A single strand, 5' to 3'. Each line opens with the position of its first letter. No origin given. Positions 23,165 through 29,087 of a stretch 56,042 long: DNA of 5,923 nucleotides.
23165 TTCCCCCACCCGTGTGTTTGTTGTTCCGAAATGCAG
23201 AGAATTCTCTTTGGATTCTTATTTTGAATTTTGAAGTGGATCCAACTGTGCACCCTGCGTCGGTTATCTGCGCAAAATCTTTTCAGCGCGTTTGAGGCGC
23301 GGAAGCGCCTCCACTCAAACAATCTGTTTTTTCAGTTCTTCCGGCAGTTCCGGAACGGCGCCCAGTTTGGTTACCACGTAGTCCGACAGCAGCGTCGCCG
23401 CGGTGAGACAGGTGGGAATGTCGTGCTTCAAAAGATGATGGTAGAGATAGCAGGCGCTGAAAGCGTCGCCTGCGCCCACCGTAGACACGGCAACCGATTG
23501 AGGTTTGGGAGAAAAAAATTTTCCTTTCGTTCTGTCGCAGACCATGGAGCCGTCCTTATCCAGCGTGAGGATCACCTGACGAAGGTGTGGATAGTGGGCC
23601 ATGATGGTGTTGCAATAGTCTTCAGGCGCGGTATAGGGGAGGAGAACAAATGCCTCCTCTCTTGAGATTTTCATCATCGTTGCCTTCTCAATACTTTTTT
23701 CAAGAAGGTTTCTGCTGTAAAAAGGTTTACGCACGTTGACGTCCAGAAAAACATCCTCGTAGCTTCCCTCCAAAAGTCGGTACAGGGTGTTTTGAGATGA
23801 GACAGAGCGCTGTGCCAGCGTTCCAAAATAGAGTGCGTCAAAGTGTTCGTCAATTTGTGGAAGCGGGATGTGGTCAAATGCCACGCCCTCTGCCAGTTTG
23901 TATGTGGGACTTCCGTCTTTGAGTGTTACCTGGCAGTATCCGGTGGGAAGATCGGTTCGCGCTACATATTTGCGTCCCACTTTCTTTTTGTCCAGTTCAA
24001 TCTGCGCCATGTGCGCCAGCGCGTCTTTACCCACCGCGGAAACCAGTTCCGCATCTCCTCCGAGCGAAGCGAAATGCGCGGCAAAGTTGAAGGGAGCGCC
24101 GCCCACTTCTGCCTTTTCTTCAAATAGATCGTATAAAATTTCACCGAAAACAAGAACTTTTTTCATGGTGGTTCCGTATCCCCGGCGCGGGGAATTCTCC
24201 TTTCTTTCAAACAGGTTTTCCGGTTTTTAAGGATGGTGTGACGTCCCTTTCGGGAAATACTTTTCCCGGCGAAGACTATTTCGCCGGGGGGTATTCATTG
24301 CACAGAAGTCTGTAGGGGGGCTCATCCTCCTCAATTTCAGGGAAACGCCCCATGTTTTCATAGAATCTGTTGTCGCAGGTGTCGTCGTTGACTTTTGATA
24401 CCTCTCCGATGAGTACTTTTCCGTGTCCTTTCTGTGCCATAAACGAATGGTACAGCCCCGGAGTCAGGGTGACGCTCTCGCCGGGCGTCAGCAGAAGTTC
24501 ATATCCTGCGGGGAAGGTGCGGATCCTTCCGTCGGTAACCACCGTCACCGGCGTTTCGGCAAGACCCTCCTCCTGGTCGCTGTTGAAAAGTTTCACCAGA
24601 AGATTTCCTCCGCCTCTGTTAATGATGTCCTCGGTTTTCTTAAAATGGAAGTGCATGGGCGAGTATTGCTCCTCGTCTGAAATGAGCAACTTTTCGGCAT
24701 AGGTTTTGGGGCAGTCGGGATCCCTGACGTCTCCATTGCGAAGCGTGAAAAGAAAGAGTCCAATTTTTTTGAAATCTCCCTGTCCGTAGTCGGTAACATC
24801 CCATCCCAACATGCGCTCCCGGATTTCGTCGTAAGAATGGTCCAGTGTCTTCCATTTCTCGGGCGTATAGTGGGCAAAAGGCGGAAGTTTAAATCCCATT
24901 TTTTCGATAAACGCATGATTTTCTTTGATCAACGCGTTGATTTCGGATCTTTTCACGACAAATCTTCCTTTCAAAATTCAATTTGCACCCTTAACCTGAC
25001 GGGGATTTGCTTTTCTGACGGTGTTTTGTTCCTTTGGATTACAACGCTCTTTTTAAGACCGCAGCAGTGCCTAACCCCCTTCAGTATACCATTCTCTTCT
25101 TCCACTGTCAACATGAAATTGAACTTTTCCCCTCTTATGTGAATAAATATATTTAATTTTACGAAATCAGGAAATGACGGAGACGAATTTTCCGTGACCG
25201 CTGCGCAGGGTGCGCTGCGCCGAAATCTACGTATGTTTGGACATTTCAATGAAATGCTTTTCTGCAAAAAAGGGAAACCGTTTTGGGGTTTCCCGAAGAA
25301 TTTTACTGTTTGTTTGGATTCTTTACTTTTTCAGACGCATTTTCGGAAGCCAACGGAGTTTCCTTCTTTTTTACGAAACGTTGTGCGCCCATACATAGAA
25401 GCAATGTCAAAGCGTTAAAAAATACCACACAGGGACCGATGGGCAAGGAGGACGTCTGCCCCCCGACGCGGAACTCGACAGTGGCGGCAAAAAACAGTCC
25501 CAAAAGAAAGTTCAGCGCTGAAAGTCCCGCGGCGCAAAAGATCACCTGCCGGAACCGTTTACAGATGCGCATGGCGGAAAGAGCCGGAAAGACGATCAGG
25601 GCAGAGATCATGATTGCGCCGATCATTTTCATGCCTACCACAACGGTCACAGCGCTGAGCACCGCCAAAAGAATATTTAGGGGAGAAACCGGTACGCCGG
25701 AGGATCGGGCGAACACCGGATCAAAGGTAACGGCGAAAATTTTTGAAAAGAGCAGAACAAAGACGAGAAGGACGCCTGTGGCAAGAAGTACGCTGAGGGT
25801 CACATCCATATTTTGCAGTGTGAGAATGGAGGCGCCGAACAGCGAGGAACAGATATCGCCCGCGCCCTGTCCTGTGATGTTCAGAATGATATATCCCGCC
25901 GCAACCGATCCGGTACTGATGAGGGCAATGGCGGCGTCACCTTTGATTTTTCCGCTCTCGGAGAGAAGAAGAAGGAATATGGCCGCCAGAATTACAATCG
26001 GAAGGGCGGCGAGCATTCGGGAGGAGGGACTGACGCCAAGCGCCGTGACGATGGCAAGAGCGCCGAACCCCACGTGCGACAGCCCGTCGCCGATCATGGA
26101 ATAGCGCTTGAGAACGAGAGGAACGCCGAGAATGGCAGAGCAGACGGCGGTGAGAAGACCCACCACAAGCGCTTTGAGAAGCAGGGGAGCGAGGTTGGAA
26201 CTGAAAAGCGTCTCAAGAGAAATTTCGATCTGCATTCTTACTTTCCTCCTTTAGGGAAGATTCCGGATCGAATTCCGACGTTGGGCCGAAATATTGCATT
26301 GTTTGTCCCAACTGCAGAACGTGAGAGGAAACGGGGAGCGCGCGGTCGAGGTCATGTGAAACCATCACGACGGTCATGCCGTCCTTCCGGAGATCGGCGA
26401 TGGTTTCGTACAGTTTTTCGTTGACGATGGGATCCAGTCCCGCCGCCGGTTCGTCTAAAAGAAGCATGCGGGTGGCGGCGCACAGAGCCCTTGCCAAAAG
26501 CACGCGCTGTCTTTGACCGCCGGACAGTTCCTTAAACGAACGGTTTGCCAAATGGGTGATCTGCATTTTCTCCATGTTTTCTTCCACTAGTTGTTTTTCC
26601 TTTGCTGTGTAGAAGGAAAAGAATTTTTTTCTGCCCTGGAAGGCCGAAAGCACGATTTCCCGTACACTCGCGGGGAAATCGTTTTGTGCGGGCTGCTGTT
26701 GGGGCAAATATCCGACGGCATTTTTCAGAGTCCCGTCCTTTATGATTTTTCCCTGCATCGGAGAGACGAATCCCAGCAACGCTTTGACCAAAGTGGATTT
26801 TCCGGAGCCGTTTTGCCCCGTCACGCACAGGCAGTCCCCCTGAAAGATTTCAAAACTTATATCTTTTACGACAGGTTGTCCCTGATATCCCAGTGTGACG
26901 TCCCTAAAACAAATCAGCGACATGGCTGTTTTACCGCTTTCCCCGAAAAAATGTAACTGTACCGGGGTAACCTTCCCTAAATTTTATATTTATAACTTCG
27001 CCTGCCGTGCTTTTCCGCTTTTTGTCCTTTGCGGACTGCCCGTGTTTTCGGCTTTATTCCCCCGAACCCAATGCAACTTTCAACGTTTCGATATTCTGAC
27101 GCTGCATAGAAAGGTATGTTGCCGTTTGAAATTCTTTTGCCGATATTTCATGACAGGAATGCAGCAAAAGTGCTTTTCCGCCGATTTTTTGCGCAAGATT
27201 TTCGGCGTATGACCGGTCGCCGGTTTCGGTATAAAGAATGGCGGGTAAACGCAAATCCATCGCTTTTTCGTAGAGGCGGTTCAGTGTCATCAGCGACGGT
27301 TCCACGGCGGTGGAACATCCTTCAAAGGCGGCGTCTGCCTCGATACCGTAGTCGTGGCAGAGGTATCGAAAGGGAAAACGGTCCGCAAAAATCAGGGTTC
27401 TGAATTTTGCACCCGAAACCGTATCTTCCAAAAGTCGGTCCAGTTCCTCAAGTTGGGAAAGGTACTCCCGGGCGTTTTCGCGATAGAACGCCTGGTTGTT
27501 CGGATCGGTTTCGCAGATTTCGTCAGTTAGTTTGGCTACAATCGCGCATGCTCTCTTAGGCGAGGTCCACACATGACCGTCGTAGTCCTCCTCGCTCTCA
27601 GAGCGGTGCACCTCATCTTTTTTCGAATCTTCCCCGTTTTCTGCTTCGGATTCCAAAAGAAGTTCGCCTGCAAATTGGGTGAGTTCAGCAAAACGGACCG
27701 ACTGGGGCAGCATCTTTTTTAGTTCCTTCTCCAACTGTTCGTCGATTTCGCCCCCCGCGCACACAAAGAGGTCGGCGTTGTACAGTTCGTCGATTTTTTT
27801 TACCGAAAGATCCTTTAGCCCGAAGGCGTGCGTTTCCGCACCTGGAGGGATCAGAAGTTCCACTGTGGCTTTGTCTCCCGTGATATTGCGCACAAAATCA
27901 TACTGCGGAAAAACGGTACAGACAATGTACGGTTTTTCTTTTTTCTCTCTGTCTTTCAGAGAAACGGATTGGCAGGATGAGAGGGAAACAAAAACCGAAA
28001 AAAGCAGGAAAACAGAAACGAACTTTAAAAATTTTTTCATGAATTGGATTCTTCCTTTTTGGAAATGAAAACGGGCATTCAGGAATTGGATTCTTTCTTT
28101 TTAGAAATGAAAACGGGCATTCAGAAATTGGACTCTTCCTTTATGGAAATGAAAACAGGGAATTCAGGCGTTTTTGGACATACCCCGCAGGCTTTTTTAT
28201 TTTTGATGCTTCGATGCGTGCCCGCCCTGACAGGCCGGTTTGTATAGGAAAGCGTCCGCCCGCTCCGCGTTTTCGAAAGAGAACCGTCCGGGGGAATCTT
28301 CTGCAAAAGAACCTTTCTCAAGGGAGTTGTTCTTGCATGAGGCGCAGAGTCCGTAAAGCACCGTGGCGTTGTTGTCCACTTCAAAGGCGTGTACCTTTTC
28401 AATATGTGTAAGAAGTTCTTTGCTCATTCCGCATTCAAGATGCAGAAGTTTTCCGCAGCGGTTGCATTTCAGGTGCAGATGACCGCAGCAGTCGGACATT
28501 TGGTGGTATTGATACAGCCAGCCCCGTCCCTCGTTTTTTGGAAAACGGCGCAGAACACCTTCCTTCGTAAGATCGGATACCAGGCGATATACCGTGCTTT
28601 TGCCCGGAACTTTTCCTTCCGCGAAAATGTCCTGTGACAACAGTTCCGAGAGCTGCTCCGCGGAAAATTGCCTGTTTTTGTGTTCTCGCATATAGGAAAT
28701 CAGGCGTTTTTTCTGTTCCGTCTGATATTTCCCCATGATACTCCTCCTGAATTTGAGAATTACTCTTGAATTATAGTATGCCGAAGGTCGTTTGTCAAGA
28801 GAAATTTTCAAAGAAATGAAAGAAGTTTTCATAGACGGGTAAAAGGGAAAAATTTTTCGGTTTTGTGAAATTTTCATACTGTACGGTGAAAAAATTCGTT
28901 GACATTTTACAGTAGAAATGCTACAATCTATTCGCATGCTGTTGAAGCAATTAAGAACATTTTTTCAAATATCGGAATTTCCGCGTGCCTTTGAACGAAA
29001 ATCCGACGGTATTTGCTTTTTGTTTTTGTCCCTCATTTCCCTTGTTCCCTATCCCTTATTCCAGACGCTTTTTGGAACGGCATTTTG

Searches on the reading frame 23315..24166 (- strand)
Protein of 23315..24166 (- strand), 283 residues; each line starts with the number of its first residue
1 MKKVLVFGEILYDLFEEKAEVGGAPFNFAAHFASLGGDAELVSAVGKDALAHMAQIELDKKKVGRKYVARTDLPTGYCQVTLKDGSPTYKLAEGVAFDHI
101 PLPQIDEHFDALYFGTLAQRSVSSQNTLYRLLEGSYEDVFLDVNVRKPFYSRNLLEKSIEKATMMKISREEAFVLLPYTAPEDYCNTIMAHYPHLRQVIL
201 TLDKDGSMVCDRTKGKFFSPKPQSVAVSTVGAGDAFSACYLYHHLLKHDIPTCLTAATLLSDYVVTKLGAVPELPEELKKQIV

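Call 41: search_protein_families(library=pfam, proteins=[window:23315-24166:-], max_evalue=0.001)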
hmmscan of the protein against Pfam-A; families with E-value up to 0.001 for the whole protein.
window:23315-24166:- (283 aa): 1 family
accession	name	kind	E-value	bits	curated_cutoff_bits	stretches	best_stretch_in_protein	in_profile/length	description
PF00294.29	PfkB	-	3.7e-28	99.2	25.8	1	4-275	4-300/302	pfkB family carbohydrate kinase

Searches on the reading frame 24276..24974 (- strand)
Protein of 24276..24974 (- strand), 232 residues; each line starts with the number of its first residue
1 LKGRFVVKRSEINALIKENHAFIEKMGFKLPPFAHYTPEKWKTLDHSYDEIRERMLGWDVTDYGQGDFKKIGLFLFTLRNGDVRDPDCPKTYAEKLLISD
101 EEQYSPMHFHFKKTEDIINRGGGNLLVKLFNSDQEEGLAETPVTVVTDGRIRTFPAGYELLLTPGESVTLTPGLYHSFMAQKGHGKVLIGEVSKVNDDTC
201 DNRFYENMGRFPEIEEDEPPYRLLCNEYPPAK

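Call 41: search_protein_families(library=pfam, proteins=[window:24276-24974:-], max_evalue=0.001)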
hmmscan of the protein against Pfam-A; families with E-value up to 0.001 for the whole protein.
window:24276-24974:- (232 aa): 1 family
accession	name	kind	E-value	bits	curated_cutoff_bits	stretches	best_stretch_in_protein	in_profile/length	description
PF07385.18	Lyx_isomer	-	7.7e-100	333.1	20.8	1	7-228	1-222/222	D-lyxose isomerase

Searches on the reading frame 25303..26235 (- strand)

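Call 41: search_protein_families(library=pfam, proteins=[window:25303-26235:-], max_evalue=0.001)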
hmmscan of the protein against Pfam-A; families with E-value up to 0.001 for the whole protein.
window:25303-26235:- (310 aa): 1 family
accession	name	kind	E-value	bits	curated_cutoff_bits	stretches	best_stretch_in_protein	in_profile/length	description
PF00950.22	ABC-3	-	6.7e-43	147.5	20.1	1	18-259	4-241/258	ABC 3 transport family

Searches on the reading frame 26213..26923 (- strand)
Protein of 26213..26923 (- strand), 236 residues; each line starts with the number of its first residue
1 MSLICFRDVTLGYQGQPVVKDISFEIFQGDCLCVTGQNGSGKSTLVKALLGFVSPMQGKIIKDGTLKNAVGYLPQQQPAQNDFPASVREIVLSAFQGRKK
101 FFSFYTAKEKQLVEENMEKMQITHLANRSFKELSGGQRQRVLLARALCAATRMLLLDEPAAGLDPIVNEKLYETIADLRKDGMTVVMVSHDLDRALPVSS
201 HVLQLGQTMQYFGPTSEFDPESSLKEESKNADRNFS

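Call 41: search_protein_families(library=pfam, proteins=[window:26213-26923:-], max_evalue=0.001)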
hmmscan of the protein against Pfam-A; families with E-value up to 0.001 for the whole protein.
window:26213-26923:- (236 aa): 7 families
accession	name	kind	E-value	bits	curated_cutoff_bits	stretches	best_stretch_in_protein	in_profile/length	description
PF00005.33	ABC_tran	-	2.8e-29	102.9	25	1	19-160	1-136/137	ABC transporter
PF13304.12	AAA_21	-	2.9e-11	44.4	27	2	116-191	221-299/304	AAA domain, putative AbiEii toxin, Type IV TA system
PF02463.25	SMC_N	-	1.7e-08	34.7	40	1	27-191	22-198/220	RecF/RecN/SMC N terminal domain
PF13401.12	AAA_22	-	4.7e-05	24.1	27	1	29-183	5-116/130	AAA domain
PF13555.12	AAA_29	-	4.9e-05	23.4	27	1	30-55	23-48/61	P-loop containing region of AAA domain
PF13191.12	AAA_16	-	0.00042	21.3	32.6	0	29-63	24-63/167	AAA ATPase domain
PF13476.12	AAA_23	-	0.00057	21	27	0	28-50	18-40/201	AAA domain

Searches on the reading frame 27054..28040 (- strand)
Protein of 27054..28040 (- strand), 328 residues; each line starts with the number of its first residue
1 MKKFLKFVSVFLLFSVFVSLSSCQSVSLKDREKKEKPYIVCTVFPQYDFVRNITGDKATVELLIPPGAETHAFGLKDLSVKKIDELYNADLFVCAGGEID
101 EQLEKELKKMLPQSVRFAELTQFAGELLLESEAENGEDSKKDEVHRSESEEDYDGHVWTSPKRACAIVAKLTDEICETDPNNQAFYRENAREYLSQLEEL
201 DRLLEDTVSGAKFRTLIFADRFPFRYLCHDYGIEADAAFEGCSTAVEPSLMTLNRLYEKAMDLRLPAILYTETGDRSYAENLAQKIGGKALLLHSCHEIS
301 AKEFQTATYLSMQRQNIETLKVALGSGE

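Call 39: search_protein_families(library=ncbifam, proteins=[window:27054-28040:-], max_evalue=0.01)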
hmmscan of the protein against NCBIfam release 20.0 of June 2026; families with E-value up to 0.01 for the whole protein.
window:27054-28040:- (328 aa): 8 families
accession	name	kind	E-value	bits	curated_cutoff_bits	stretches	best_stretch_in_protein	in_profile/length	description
NF040870.1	AztC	equivalog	2.3e-39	135.5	350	1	40-324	2-277/277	zinc ABC transporter substrate-binding protein AztC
NF033605.1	Zn_bnd_ABC_AdcA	exception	2.2e-28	99.5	700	1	1-325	1-323/517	zinc ABC transporter substrate-binding lipoprotein AdcA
NF053842.1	MnTportMntCDein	equivalog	2.5e-26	92.5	400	1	48-320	17-278/281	manganese ABC transporter substrate-binding protein MntC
TIGR03772.1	anch_rpt_subst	equivalog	6.6e-24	84.4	350.45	2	152-324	315-485/486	anchored repeat ABC transporter, substrate-binding protein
NF007091.2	PRK09545.1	equivalog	5.4e-18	65.3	268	1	36-258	24-252/318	zinc ABC transporter substrate-binding protein ZnuA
NF047355.1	ABC_bind_Mn_Staph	exception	3.7e-17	62.5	500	1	1-321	1-305/309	manganese ABC transporter substrate-binding lipoprotein MntC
NF053703.1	Mn_SBP_EfaA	exception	4.8e-17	62.1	485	1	10-321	7-306/310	Mn/Fe ABC transporter substrate-binding lipoprotein EfaA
NF040928.1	ABC_lipo_SloC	subfamily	6.6e-14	51.7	525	1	11-320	3-298/304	metal ABC transporter substrate-binding lipoprotein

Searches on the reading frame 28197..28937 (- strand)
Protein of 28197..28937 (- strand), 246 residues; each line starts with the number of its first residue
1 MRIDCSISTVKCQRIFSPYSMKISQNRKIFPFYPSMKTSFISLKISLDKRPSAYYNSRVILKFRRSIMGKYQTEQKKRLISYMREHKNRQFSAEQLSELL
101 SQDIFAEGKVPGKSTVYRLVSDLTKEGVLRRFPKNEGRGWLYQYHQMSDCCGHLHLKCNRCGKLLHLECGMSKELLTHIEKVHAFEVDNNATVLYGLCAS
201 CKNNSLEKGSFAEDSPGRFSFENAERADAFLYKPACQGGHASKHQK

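Call 39: search_protein_families(library=ncbifam, proteins=[window:28197-28937:-], max_evalue=0.01)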
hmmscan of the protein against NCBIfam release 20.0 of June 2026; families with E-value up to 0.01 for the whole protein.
window:28197-28937:- (246 aa): 7 families
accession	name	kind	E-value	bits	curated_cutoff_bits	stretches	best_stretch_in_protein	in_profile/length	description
NF051892.1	TransRegFurBacil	equivalog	1.7e-10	41.2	220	1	72-205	19-147/149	ferric iron uptake transcriptional regulator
NF052545.1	TransRegPerRClab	equivalog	6.2e-09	36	180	1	91-205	33-138/138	transcriptional regulator PerR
NF006999.0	PRK09462.1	equivalog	9.3e-09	35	146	1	76-203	19-140/148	ferric iron uptake transcriptional regulator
NF047406.1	TransRegPerRTherm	equivalog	2.1e-07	31.2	200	1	114-204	43-128/130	manganese-dependent transcriptional regulator PerR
NF008646.0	PRK11639.1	equivalog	0.00058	19.6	167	1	75-203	27-148/171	zinc uptake transcriptional repressor Zur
NF051891.1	TransRegFurHelico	equivalog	0.0052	16.7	200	1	75-203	28-147/148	ferric iron uptake transcriptional regulator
NF012151.0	penta_rpt_QnrAS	exception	0.0068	16.5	490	1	178-226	133-179/218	QnrAS family quinolone resistance pentapeptide repeat protein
